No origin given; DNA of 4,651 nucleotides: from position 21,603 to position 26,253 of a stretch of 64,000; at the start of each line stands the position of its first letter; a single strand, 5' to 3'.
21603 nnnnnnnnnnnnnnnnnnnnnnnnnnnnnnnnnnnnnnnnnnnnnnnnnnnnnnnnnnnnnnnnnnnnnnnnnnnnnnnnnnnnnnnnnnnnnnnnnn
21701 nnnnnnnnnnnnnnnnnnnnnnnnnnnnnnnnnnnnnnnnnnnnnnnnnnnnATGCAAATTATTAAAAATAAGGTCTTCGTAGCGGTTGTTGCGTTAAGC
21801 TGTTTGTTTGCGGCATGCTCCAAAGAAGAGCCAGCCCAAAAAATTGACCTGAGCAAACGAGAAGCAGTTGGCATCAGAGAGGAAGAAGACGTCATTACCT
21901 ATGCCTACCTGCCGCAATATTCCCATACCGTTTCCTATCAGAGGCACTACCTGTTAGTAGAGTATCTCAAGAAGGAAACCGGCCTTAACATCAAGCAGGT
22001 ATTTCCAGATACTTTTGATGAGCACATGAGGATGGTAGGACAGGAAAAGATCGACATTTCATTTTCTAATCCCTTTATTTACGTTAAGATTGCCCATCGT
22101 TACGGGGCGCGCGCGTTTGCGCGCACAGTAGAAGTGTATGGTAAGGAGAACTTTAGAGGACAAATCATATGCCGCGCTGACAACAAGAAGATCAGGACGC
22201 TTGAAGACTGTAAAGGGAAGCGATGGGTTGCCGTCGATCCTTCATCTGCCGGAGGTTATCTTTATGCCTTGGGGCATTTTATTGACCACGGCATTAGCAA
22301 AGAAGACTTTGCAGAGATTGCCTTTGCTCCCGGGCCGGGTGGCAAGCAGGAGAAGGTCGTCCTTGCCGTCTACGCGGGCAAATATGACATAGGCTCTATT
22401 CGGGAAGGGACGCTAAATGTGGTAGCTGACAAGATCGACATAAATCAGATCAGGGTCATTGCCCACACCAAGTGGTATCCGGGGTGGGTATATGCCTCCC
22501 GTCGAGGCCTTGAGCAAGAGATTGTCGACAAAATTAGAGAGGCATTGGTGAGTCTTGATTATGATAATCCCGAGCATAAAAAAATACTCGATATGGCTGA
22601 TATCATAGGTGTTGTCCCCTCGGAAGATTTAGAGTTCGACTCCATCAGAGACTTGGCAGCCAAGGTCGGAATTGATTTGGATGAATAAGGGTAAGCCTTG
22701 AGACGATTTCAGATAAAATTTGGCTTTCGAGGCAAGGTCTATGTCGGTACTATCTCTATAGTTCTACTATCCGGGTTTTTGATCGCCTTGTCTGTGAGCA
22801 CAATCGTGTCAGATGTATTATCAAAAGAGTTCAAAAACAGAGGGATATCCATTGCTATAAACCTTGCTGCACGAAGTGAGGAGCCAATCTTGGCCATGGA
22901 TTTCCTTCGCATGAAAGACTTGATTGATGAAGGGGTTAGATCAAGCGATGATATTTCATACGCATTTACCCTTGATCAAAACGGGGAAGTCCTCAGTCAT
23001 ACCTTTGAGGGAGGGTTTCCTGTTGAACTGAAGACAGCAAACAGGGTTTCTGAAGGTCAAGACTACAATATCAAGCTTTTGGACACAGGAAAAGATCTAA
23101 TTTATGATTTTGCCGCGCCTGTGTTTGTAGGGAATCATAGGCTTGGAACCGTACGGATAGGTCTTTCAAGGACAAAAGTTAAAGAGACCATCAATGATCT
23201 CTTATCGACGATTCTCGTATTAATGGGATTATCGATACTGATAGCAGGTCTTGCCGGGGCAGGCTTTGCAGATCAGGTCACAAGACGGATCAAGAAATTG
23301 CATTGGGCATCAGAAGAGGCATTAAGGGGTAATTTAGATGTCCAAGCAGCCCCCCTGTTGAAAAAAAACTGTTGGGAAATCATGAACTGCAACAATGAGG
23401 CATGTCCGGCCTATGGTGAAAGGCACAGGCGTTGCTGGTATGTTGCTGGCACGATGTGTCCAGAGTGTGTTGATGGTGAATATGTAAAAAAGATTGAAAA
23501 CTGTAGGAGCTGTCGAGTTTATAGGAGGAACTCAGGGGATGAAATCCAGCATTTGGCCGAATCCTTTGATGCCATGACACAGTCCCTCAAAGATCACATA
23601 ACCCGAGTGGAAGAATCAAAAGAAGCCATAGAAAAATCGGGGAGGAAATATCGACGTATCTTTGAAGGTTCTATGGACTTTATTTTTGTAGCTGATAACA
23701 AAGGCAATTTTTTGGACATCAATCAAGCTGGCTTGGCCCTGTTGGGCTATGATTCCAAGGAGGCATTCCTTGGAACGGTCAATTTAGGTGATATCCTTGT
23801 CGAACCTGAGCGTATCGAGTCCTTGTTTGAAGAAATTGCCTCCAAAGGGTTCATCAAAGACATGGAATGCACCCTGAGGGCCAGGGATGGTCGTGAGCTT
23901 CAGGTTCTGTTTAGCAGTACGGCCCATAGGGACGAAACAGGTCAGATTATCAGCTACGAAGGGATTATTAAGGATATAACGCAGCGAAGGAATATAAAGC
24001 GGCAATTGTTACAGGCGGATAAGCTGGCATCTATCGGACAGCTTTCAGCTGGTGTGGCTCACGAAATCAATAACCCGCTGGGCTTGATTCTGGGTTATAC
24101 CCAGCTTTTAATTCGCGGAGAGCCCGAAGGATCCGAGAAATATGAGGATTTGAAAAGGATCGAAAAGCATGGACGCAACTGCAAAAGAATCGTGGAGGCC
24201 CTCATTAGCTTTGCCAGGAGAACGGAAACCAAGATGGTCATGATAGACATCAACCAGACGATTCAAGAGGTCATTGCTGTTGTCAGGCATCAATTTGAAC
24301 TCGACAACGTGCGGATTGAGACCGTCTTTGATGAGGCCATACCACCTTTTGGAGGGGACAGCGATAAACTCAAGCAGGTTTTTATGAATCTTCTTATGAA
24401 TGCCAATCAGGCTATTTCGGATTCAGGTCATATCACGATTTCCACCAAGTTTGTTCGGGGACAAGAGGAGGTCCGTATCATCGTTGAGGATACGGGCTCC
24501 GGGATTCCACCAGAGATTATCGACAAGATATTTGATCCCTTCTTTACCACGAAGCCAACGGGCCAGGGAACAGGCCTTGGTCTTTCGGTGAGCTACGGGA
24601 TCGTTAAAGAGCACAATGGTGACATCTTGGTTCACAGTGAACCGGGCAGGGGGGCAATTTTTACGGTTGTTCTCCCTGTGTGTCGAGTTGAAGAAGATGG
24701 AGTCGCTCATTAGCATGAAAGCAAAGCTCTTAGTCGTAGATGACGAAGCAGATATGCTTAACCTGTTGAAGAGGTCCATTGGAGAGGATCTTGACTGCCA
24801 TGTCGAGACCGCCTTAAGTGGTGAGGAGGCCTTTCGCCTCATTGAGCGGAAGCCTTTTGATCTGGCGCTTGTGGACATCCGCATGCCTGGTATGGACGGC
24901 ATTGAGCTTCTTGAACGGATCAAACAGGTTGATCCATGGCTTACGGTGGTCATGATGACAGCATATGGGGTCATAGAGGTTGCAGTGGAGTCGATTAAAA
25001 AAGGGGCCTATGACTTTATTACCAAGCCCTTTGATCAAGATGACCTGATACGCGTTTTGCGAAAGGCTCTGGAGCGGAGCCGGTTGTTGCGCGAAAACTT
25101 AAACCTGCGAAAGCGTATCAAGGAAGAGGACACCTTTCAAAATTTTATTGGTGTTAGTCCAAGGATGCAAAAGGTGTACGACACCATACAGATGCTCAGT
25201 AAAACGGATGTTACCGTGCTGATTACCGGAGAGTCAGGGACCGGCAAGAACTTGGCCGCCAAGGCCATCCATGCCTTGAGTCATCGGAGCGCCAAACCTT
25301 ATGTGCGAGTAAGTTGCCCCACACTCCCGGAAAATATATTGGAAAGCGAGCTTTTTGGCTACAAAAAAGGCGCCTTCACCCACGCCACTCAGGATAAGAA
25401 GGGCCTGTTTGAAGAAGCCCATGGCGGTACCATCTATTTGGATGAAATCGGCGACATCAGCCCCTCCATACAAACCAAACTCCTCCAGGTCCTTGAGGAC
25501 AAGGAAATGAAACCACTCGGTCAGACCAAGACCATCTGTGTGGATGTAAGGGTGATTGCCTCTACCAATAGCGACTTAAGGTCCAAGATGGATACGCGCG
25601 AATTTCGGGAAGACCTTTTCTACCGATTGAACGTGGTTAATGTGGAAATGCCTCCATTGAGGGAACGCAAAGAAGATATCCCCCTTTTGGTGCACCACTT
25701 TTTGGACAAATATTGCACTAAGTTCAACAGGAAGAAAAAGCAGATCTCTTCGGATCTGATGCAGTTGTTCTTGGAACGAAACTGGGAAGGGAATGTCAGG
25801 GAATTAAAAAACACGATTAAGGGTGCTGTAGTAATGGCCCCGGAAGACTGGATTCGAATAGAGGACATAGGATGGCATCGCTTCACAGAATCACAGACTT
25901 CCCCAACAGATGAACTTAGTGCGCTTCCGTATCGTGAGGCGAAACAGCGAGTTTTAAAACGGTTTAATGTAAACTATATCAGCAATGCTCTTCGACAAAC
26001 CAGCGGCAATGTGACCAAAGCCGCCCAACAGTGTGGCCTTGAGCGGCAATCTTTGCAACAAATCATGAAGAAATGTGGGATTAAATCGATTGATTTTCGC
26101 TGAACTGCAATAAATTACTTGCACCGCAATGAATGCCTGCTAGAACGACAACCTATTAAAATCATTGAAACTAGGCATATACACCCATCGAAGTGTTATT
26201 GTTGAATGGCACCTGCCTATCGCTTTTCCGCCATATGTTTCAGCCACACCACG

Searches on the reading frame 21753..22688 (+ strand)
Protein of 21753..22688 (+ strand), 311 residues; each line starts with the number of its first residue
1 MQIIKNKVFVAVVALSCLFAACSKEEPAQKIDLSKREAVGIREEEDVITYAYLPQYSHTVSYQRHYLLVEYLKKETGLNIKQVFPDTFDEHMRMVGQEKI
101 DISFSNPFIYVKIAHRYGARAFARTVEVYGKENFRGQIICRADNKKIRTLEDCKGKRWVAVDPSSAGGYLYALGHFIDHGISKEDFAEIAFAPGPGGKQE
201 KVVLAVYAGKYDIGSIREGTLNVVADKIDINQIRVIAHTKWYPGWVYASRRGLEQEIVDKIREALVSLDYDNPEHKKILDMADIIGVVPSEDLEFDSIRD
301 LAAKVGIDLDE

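Call 51: search_protein_families(library=pfam, proteins=[window:21753-22688:+], max_evalue=0.00001)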
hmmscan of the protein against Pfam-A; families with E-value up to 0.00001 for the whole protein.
window:21753-22688:+ (311 aa): 1 family
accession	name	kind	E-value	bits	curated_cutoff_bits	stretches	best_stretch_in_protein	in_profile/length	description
PF12974.12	Phosphonate-bd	-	3.6e-58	197.2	27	1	51-292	2-239/242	ABC transporter, phosphonate, periplasmic substrate-binding protein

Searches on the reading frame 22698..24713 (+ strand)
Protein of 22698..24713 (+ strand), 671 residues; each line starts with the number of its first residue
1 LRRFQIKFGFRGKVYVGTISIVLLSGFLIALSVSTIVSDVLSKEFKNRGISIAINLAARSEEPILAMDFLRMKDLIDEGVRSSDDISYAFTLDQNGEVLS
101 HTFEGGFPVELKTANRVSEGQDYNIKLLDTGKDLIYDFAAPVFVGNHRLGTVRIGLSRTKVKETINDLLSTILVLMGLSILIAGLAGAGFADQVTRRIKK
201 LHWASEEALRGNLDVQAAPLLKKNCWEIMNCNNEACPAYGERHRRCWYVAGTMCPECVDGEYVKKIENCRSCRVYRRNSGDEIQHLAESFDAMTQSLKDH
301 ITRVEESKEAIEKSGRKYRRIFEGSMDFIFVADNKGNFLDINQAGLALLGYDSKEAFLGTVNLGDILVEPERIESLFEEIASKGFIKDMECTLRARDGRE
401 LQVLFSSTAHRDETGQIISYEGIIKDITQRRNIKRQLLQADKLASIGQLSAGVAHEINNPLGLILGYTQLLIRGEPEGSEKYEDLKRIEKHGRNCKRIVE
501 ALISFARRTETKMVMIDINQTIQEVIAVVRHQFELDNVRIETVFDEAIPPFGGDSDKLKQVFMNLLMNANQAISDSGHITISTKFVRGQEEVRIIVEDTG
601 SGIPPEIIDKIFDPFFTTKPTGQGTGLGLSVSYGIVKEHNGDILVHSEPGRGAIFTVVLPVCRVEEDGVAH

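Call 29: search_protein_families(library=pfam, proteins=[window:22698-24713:+], max_evalue=0.00001)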
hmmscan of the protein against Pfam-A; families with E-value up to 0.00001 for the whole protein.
window:22698-24713:+ (671 aa): 7 families
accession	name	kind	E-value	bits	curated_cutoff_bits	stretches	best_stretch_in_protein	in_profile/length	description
PF02518.31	HATPase_c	-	2.2e-28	99.4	26.4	1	553-661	1-109/111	Histidine kinase-, DNA gyrase B-, and HSP90-like ATPase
PF00512.31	HisKA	-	6.8e-13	48.9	26.9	1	447-509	3-64/66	His Kinase A (phospho-acceptor) domain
PF17203.10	sCache_3_2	-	6.7e-12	46.1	28.4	1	40-169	5-139/140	Single cache domain 3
PF00989.32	PAS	-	9.3e-10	39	22.6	1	317-427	2-113/113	PAS fold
PF13426.13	PAS_9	-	2.1e-09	38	27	1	327-429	2-103/103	PAS domain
PF08448.16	PAS_4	-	2.3e-09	37.9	23.1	1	322-431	1-109/110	PAS fold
PF13188.13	PAS_8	-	1.1e-07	31.9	21.8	1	317-376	2-60/65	PAS domain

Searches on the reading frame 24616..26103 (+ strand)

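Call 29: search_protein_families(library=pfam, proteins=[window:24616-26103:+], max_evalue=0.00001)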
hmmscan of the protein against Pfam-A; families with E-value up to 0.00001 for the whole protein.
window:24616-26103:+ (495 aa): 7 families
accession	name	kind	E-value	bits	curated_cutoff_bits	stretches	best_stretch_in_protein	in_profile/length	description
PF00158.32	Sigma54_activat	-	2.9e-66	222.7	20.2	1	178-343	2-167/168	Sigma-54 interaction domain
PF00072.30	Response_reg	-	5.5e-31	107.4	30.2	1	39-148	2-110/111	Response regulator receiver domain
PF25601.1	AAA_lid_14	-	9.6e-25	86.7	27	1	349-429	1-81/87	AAA+ ATPase lid domain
PF14532.12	Sigma54_activ_2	-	2.5e-21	76.8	25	1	178-348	1-138/138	Sigma-54 interaction domain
PF07728.20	AAA_5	-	2.1e-10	41.2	22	1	201-321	2-125/139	AAA domain (dynein-related subfamily)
PF07724.20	AAA_2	-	1.7e-09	38.3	27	1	199-330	4-136/166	AAA domain (Cdc48 subfamily)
PF00004.35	AAA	-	4.5e-06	27.6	21.2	0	201-322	1-111/131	ATPase family associated with various cellular activities (AAA)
